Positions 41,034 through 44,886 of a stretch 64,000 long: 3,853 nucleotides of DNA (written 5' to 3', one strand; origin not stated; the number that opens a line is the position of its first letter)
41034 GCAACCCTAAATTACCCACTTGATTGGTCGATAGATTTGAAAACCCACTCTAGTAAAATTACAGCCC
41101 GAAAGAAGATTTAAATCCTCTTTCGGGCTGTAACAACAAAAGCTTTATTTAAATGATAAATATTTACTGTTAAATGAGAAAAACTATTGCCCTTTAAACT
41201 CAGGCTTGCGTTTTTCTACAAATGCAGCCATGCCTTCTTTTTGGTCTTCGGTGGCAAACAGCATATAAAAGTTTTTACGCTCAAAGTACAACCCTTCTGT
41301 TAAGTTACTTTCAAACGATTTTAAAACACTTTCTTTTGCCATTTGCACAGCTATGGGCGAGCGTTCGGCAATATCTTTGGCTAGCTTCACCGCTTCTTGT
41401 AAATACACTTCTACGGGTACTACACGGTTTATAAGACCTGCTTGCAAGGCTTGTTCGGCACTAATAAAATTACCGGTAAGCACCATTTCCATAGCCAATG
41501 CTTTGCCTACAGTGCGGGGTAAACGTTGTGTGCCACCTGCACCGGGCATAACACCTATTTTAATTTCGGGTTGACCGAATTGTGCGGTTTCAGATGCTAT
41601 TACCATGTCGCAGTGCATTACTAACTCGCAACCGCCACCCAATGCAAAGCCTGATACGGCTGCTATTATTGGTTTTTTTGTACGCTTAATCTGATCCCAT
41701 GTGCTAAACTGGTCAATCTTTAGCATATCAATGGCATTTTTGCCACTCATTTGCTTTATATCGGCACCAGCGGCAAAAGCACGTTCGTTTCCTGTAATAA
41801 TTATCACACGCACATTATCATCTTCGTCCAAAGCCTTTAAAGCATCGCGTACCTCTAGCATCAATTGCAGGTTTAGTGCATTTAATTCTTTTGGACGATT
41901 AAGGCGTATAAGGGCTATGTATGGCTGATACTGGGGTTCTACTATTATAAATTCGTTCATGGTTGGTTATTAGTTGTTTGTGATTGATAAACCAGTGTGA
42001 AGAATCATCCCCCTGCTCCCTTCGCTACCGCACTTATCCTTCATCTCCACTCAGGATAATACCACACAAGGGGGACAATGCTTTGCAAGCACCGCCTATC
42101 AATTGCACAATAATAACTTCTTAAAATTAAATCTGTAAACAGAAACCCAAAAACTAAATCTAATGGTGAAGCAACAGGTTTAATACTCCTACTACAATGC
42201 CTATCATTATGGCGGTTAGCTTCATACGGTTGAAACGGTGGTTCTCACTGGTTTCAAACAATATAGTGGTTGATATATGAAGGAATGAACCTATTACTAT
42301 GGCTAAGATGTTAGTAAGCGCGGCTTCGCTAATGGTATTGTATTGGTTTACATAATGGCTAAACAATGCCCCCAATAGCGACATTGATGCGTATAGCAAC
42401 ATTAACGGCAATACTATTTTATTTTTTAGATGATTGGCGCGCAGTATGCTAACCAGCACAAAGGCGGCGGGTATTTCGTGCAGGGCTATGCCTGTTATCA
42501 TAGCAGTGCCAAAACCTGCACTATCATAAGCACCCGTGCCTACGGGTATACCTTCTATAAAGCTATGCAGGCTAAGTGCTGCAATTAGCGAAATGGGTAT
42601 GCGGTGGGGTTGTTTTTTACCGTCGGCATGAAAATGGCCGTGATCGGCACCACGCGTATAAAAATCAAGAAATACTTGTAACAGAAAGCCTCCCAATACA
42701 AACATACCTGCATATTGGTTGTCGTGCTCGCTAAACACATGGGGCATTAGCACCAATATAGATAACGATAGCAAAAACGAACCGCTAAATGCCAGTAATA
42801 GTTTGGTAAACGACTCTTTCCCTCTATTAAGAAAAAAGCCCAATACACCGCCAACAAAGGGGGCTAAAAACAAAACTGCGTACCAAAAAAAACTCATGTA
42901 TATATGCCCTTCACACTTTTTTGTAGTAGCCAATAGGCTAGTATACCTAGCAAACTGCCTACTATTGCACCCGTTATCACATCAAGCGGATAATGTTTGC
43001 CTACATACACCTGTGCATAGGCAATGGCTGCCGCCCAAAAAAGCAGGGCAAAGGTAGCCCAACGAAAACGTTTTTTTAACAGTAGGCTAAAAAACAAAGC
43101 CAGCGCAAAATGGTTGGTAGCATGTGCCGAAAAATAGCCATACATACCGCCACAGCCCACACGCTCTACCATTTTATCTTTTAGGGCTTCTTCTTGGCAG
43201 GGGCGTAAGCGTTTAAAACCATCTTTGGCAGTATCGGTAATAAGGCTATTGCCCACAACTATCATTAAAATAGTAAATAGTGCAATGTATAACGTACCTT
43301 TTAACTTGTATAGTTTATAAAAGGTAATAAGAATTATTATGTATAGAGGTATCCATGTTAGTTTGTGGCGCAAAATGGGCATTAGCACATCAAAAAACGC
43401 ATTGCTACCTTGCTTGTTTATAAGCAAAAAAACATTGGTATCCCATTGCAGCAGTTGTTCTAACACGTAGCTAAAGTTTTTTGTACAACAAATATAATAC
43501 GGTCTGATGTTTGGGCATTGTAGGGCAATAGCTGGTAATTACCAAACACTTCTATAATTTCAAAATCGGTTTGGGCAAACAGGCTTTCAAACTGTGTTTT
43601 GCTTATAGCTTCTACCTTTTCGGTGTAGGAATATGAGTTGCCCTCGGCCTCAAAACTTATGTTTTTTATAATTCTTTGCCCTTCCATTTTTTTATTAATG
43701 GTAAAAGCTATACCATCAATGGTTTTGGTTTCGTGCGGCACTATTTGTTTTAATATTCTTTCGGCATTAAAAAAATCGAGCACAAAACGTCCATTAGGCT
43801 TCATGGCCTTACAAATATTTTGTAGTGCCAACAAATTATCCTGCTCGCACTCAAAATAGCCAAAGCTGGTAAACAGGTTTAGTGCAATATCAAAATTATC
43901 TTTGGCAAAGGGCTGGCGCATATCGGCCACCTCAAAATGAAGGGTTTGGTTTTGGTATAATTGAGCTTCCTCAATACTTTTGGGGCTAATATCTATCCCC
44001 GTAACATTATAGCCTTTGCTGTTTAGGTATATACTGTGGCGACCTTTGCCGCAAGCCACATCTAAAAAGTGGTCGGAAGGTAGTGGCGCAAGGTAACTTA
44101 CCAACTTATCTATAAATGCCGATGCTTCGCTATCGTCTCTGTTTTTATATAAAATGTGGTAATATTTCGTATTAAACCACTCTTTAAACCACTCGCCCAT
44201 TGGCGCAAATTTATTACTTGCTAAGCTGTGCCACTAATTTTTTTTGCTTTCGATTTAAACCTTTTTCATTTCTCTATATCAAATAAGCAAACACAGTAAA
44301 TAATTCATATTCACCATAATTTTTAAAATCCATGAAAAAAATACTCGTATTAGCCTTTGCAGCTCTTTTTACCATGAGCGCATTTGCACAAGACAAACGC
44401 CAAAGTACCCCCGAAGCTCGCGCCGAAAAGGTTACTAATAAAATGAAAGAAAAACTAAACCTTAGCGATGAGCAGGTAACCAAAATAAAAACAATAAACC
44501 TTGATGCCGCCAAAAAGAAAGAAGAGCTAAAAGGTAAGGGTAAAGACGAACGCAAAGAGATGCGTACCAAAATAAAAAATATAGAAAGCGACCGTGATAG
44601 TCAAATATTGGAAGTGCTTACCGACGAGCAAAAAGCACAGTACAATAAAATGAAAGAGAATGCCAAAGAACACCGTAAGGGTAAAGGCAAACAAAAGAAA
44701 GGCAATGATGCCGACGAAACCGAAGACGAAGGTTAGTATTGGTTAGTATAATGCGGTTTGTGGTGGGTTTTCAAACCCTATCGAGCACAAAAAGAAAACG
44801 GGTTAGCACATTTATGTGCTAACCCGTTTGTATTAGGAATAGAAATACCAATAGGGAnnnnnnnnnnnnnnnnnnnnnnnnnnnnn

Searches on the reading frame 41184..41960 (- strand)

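Call 32: search_protein_families(library=pfam, proteins=[window:41184-41960:-], max_evalue=0.001)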
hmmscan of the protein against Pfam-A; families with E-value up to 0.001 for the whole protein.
window:41184-41960:- (258 aa): 2 families
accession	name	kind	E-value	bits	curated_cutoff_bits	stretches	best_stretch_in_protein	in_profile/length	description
PF00378.25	ECH_1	-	3.4e-86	289.1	27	1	15-258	6-251/251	Enoyl-CoA hydratase/isomerase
PF16113.10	ECH_2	-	5.9e-44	151.4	27.2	1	16-184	2-175/335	Enoyl-CoA hydratase/isomerase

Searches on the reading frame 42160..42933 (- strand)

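Call 32: search_protein_families(library=pfam, proteins=[window:42160-42933:-], max_evalue=0.001)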
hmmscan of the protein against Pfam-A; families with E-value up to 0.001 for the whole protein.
window:42160-42933:- (257 aa): 1 family
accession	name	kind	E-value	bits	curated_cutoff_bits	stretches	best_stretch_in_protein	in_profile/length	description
PF02535.28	Zip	-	2e-22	80.3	35.1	2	113-248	178-318/323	ZIP Zinc transporter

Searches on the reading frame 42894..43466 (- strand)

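Call 56: search_protein_families(library=pfam, proteins=[window:42894-43466:-], max_evalue=0.0001)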
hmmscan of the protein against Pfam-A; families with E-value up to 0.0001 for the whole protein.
window:42894-43466:- (190 aa): 3 families
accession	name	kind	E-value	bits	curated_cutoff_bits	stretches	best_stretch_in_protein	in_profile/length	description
PF01569.27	PAP2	-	1.5e-20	73.7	27.2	1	64-184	3-128/130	PAP2 superfamily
PF14378.12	PAP2_3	-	1.4e-09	38.5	27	1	32-171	59-185/190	PAP2 superfamily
PF14360.12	PAP2_C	-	4.2e-06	27.7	27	1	112-174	7-69/74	PAP2 superfamily C-terminal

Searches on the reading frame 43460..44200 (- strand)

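Call 56: search_protein_families(library=pfam, proteins=[window:43460-44200:-], max_evalue=0.0001)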
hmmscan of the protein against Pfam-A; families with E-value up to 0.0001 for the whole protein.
window:43460-44200:- (246 aa): 9 families
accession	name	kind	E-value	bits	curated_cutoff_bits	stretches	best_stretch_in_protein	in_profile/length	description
PF13847.12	Methyltransf_31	-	4.3e-16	59.4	27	1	43-159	5-127/145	Methyltransferase domain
PF08241.18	Methyltransf_11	-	1.3e-15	58.2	21.2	1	46-141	1-95/95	Methyltransferase domain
PF13649.12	Methyltransf_25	-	4.8e-15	56.5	27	1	46-137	2-97/97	Methyltransferase domain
PF13489.12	Methyltransf_23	-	6.8e-13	49.1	27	1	27-217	6-163/164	Methyltransferase domain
PF08242.18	Methyltransf_12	-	1.3e-09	39.1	30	1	46-139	1-98/98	Methyltransferase domain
PF03848.20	TehB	-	1.5e-07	31.5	20.4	1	44-105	33-98/193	Tellurite resistance protein TehB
PF03291.22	mRNA_G-N7_MeTrfase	-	3.1e-06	27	26.6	0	44-161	64-201/315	mRNA (guanine-N(7))-methyltransferase domain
PF05724.17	TPMT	-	1.3e-05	25.4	26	1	22-91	18-87/218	Thiopurine S-methyltransferase (TPMT)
PF01209.24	Ubie_methyltran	-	1.9e-05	24.6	20.1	1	33-142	39-153/233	ubiE/COQ5 methyltransferase family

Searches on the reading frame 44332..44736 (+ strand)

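Call 54: search_protein_families(library=pfam, proteins=[window:44332-44736:+], max_evalue=0.0001)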
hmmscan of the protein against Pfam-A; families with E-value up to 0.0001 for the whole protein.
window:44332-44736:+ (134 aa): 1 family
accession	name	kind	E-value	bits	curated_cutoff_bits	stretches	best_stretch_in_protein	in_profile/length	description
PF07813.17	LTXXQ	-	1.5e-05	26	24.3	0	33-79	4-49/100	LTXXQ motif family protein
